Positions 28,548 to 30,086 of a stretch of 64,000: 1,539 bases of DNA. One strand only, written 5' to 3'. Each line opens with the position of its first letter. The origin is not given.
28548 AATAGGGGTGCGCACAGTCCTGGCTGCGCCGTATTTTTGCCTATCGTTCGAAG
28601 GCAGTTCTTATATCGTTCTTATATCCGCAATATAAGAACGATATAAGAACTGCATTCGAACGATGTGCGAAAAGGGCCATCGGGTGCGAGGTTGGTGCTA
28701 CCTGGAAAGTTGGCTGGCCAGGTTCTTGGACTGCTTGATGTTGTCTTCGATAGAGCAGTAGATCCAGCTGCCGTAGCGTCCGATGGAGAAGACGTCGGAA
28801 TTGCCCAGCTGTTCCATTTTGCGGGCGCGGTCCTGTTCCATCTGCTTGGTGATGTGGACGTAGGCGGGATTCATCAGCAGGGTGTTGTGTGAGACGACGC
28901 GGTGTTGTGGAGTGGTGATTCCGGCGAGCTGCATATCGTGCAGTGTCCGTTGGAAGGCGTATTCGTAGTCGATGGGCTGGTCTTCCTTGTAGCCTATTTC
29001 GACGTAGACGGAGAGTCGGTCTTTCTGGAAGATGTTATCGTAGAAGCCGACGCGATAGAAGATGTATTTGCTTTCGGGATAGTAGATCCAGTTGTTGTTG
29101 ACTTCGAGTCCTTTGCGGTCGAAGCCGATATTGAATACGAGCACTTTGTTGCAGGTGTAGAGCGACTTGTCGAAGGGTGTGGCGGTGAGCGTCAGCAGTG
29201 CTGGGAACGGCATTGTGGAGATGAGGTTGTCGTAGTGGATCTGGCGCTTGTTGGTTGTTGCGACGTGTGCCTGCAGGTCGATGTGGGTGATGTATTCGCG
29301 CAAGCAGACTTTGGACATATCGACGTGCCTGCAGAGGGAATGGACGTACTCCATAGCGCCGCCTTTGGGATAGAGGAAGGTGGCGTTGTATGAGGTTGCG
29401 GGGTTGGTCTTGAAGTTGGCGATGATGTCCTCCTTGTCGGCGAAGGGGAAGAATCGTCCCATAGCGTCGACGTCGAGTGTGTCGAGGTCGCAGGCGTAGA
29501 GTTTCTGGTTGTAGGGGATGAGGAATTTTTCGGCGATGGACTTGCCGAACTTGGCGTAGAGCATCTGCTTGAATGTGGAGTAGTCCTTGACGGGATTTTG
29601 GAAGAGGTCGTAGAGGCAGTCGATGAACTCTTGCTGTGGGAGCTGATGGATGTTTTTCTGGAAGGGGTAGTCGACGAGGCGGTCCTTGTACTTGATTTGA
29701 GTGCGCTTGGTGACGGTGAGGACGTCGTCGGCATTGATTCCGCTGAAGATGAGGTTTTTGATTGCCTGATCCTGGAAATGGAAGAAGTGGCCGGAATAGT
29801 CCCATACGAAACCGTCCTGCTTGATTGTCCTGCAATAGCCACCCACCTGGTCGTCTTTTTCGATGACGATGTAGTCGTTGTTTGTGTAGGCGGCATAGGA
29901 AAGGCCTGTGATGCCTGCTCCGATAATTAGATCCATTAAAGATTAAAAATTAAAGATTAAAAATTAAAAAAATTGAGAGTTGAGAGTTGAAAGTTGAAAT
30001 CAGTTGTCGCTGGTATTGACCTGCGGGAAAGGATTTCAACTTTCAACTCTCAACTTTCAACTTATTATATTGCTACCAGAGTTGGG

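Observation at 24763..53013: Family overview: degenerate 7-nt (and 8-nt) tandem-repeat arrays that start at stop codons and build intergenic hairpins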

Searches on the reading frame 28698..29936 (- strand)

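Call 83: search_protein_families(library=pfam, proteins=[window:28698-29936:-], max_evalue=0.001)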
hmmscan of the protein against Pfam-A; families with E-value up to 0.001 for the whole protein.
window:28698-29936:- (412 aa): 2 families
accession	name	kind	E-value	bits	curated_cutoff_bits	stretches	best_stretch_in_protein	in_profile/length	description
PF01593.30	Amino_oxidase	-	2e-11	44.3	19.8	1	21-375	16-408/443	Flavin containing amine oxidoreductase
PF13450.12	NAD_binding_8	-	1.5e-10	41.6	21.9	1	4-54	1-54/68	NAD(P)-binding Rossmann-like domain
